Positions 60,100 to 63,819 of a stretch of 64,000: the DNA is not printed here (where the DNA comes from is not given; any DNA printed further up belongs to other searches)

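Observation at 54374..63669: Surface-apparatus block: paralogous small anchored proteins flanking a putative SLT-like hydrolase, a 759-aa fibre-like secreted protein and a 1521-aa 20-TM giant protein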

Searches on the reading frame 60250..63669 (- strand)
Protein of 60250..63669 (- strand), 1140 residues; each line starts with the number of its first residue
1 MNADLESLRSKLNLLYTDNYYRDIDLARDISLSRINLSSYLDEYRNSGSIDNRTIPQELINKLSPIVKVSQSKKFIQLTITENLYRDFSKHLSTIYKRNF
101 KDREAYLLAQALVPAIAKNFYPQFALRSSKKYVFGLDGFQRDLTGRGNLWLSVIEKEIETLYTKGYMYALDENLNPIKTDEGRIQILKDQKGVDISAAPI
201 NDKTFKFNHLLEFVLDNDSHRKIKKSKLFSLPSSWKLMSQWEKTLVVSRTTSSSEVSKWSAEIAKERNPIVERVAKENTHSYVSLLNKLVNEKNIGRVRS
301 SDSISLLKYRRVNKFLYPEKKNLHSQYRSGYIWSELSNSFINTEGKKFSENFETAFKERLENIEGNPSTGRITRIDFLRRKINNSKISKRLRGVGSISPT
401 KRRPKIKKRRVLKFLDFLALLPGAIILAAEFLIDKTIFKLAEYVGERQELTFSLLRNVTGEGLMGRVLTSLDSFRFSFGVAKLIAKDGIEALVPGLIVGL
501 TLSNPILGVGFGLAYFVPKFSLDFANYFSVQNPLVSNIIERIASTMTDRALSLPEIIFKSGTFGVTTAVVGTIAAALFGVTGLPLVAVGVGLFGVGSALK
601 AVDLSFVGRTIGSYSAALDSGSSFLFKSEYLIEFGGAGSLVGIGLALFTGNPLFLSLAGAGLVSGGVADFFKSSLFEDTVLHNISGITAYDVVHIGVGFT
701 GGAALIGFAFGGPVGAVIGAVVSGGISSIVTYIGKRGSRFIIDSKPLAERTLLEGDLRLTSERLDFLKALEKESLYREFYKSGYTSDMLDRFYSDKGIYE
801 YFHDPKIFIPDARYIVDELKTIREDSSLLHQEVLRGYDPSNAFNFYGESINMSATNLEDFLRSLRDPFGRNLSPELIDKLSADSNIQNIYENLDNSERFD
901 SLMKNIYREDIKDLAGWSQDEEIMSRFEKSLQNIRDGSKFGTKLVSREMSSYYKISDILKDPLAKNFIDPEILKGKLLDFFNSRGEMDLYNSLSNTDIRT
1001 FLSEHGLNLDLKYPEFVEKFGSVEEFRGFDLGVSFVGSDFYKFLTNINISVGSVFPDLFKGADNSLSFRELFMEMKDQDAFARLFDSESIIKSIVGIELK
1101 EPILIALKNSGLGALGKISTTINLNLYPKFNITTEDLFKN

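Call 66: search_protein_representatives(protein=window:60250-63669:-)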
Query: 1140 residues. Proteins with E-value up to 0.001 (for the whole library): 11; up to 1e-10: 11; up to 1e-30: 10. The best 11 are listed.
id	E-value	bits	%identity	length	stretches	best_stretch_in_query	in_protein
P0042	0.0e+00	1183.1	53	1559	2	2-893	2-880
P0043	0.0e+00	1023.0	60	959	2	6-865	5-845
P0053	1.4e-184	632.3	40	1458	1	6-1139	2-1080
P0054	3.8e-111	389.1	36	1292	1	276-1062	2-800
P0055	1.3e-85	304.6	33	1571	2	182-974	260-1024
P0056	1.3e-71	258.2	32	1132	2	180-981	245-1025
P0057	9.9e-67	242.0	33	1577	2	184-733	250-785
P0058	2.0e-56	207.9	35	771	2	328-725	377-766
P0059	9.4e-51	189.1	33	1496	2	204-733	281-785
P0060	4.4e-41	157.1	99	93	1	1-83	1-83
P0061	9.7e-11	56.6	34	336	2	21-175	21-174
